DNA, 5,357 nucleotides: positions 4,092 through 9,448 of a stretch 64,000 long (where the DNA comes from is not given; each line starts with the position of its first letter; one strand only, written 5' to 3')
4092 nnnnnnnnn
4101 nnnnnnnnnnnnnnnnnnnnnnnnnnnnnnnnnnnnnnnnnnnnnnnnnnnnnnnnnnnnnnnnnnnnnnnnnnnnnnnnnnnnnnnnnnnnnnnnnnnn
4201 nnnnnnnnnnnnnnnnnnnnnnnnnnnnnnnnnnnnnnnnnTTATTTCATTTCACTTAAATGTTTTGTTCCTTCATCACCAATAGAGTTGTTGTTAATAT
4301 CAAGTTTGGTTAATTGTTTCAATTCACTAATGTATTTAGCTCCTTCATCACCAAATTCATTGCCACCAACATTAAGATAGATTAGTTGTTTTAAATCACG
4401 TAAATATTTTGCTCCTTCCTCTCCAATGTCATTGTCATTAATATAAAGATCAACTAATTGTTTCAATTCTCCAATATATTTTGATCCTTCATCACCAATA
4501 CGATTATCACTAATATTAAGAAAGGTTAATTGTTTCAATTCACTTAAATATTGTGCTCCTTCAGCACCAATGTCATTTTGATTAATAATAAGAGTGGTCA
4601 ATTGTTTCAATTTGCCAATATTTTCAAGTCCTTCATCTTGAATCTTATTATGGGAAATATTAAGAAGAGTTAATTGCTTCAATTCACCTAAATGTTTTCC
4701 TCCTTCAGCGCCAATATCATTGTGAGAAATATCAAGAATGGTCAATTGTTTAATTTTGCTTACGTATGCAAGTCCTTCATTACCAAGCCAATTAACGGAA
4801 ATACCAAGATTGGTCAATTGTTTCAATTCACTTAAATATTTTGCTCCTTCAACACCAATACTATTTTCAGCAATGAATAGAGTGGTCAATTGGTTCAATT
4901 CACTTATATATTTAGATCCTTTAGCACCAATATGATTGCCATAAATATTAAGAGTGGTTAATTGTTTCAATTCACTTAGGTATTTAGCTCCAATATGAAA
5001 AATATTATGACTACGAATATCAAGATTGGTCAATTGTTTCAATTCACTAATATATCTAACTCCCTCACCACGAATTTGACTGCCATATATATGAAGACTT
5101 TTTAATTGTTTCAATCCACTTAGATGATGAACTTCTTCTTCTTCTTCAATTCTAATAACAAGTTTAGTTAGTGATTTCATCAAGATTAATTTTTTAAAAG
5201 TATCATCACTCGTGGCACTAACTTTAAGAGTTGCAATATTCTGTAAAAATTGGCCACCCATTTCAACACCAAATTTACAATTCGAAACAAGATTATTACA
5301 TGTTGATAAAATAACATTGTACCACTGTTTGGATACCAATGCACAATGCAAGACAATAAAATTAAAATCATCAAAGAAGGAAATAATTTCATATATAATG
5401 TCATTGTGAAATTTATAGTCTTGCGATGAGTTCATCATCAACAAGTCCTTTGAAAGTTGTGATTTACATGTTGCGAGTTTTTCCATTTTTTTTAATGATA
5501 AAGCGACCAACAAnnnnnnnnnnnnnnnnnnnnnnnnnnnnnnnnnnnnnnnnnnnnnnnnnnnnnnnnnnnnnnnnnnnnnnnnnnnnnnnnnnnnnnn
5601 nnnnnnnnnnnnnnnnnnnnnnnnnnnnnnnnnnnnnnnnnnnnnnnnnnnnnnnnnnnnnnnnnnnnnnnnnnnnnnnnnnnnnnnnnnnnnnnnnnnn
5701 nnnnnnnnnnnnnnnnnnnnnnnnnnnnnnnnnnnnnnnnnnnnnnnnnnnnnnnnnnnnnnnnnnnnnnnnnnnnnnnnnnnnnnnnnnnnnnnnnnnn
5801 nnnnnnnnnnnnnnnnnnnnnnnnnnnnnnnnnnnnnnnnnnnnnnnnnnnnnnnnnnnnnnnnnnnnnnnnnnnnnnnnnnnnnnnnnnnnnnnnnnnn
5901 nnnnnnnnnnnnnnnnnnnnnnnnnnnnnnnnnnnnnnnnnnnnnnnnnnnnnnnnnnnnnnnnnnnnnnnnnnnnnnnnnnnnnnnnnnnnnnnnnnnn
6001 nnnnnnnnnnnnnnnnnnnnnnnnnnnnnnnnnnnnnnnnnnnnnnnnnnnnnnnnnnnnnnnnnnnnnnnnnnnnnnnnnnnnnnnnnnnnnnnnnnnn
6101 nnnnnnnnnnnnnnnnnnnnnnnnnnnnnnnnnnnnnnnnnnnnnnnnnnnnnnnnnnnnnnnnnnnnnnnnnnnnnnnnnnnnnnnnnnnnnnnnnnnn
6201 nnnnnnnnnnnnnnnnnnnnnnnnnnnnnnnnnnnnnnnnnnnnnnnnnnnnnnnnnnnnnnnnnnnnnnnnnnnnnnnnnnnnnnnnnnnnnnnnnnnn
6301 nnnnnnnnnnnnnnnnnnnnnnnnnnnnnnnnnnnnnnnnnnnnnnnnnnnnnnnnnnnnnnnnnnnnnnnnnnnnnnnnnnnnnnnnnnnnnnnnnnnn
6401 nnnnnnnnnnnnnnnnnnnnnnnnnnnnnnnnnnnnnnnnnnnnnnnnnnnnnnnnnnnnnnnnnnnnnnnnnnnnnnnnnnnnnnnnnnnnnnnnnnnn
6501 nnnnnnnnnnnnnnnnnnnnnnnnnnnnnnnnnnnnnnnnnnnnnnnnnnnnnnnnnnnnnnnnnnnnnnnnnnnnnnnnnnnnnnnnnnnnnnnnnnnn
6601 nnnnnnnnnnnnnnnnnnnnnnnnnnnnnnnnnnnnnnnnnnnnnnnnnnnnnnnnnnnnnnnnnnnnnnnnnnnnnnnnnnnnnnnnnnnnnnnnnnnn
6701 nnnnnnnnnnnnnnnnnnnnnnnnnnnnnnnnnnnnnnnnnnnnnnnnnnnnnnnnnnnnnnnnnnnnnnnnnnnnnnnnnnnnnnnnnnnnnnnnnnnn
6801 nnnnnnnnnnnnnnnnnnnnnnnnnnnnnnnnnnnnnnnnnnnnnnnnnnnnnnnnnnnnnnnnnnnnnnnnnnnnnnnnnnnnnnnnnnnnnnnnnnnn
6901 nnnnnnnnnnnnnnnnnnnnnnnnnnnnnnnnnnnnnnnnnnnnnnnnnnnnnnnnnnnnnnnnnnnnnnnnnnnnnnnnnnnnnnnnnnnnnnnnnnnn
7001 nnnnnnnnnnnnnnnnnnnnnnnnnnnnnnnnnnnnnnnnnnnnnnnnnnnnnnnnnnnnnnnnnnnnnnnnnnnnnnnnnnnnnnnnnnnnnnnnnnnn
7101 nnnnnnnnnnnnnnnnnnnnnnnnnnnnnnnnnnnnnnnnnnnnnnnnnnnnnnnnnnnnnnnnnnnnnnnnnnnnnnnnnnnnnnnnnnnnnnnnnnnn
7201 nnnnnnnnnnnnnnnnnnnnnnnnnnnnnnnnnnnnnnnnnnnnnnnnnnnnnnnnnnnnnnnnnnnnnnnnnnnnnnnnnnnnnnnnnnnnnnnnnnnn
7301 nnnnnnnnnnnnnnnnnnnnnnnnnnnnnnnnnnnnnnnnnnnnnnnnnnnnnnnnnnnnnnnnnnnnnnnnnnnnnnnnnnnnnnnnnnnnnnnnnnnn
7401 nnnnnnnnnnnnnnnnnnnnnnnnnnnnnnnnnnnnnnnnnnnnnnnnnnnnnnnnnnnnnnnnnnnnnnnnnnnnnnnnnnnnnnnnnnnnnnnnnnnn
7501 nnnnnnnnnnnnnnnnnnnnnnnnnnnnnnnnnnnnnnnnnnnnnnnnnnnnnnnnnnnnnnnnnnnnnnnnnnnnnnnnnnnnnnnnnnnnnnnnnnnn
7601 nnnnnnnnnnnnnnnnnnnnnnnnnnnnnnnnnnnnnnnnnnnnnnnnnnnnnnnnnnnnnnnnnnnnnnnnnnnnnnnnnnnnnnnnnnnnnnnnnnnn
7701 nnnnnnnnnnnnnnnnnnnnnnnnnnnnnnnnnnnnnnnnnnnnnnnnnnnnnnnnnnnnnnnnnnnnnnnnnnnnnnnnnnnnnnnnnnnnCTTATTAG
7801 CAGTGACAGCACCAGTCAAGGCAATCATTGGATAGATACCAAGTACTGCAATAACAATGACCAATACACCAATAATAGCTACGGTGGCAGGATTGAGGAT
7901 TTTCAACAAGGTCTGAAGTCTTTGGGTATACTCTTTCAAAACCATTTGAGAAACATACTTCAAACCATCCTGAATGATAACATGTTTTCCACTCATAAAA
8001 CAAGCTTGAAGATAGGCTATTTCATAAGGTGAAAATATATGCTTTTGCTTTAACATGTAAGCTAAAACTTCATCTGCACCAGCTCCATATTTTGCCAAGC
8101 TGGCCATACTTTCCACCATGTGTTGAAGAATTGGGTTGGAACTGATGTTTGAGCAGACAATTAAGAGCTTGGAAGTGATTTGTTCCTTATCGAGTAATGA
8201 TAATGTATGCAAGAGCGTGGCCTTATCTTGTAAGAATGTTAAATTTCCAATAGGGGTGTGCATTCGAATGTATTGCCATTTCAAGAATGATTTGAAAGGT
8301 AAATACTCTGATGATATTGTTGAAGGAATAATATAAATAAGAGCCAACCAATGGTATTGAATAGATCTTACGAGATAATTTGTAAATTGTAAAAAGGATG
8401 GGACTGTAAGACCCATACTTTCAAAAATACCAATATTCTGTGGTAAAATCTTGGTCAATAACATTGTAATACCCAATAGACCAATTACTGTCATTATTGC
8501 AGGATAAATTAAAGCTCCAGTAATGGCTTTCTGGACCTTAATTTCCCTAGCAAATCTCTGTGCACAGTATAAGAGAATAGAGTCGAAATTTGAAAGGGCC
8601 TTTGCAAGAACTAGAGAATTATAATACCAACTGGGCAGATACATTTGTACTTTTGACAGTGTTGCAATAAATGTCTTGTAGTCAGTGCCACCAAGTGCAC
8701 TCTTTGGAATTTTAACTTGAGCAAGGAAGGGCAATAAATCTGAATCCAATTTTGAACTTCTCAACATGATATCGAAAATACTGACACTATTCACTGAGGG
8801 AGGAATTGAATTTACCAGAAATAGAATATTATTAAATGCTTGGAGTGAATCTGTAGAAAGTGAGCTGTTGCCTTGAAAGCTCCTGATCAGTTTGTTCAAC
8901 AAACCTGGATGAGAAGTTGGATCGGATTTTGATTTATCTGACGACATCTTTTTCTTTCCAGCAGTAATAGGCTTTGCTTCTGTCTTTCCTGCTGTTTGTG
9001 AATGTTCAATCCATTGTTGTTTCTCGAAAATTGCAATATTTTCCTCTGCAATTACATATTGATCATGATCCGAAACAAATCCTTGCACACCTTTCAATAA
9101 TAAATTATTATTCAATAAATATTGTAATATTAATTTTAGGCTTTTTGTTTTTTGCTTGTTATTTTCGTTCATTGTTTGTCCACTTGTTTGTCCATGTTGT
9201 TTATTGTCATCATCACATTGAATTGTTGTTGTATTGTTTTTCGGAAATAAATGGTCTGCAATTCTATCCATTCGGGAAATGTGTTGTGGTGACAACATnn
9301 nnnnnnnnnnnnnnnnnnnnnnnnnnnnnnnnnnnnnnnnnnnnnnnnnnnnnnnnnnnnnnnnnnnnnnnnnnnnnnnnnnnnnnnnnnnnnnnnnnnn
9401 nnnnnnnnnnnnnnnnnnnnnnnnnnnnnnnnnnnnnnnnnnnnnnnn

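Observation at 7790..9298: Nuclear-encoded homolog of bacterial T2SS/T4P platform protein GspF (candidate mitochondrial T2SS component)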

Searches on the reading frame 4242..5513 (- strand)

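Call 3: search_protein_families(library=pfam, proteins=[window:4242-5513:-], max_evalue=1)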
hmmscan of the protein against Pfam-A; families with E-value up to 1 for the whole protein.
window:4242-5513:- (423 aa): 14 families
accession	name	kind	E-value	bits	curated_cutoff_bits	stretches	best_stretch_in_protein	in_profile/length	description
PF13516.12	LRR_6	-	4.8e-38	126.6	23.4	6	257-273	5-21/24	Leucine Rich repeat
PF12799.13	LRR_4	-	3.2e-24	84.8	27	7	279-315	1-39/44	Leucine Rich repeats (2 copies)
PF23598.1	LRR_14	-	6.2e-22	78.3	40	3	249-409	16-177/353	Leucine-rich repeat region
PF13855.12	LRR_8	-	6.5e-21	74.3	27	5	256-315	2-61/61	Leucine rich repeat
PF00560.39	LRR_1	-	8.2e-14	49.2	20.6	0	280-302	1-23/23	Leucine Rich Repeat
PF25013.1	LRR_Zer-1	-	2.5e-09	37.8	27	3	275-347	4-72/137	Zer-1-like, Leucine-rich repeats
PF14580.12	LRR_9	-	4e-09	36.7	30.5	2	255-340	42-126/175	Leucine-rich repeat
PF20919.3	DHU1_N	-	0.00055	19.7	26.7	1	285-341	128-182/370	DWD hypersensitive to UV-B 1, N-terminal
PF00646.38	F-box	-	0.00091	19.5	20.5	1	37-71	6-38/43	F-box domain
PF24142.1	Beta-sand_ComC_1st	-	0.0063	17.7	27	0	185-207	13-35/79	EGF-like domain-containing protein ComC first beta-sandwich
PF12937.12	F-box-like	-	0.037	14.2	24.3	1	38-70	7-37/47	F-box-like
PF23952.1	LRR_EndoS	-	0.079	13.6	27.9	1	125-214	32-113/116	Endo-beta-N-acetylglucosaminidase EndoS LRR domain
PF11432.13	DUF3197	-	0.16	12.3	27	0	376-402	42-68/113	Protein of unknown function (DUF3197)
PF04768.19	NAT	-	0.99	9.6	27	0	282-337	14-69/168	NAT, N-acetyltransferase, of N-acetylglutamate synthase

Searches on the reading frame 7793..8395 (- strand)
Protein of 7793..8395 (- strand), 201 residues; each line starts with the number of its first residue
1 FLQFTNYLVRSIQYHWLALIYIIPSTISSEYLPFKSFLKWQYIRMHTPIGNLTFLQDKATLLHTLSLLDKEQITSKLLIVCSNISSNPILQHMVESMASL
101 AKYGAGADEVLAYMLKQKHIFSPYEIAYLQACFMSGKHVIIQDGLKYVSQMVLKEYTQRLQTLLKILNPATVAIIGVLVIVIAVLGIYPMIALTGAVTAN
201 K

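Call 52: search_protein_families(library=pfam, proteins=[window:7793-8395:-], max_evalue=1)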
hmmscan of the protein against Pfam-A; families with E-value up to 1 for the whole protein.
seq(201 aa): 1 family
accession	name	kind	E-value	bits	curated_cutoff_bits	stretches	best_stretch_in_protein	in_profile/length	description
PF00482.28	T2SSF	-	8.9e-06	26.1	25.2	1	77-189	18-125/125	Type II secretion system (T2SS), protein F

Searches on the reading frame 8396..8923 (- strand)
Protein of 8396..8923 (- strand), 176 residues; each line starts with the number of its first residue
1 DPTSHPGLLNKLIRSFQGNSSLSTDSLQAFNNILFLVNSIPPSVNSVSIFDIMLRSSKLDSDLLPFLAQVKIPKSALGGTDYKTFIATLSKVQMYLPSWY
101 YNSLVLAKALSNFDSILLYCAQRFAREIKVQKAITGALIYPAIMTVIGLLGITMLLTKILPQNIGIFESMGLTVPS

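Call 52: search_protein_families(library=pfam, proteins=[window:8396-8923:-], max_evalue=1)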
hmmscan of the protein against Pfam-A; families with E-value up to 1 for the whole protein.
seq(176 aa): 1 family
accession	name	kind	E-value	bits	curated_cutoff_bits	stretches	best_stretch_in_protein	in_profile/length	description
PF00482.28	T2SSF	-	2.4e-06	28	25.2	1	88-161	51-125/125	Type II secretion system (T2SS), protein F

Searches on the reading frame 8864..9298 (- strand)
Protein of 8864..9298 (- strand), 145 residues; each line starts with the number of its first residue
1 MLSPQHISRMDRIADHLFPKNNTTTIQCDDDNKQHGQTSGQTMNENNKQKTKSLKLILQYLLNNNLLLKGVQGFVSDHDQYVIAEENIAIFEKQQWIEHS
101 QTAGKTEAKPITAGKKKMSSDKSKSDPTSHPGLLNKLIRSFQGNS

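Call 52: search_protein_families(library=pfam, proteins=[window:8864-9298:-], max_evalue=1)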
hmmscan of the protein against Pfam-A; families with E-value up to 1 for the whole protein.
seq(145 aa): 1 family
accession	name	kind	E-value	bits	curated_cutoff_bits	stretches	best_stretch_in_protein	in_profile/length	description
PF19529.4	DUF6057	-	0.2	10.9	29.8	1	35-85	448-498/569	Family of unknown function (DUF6057)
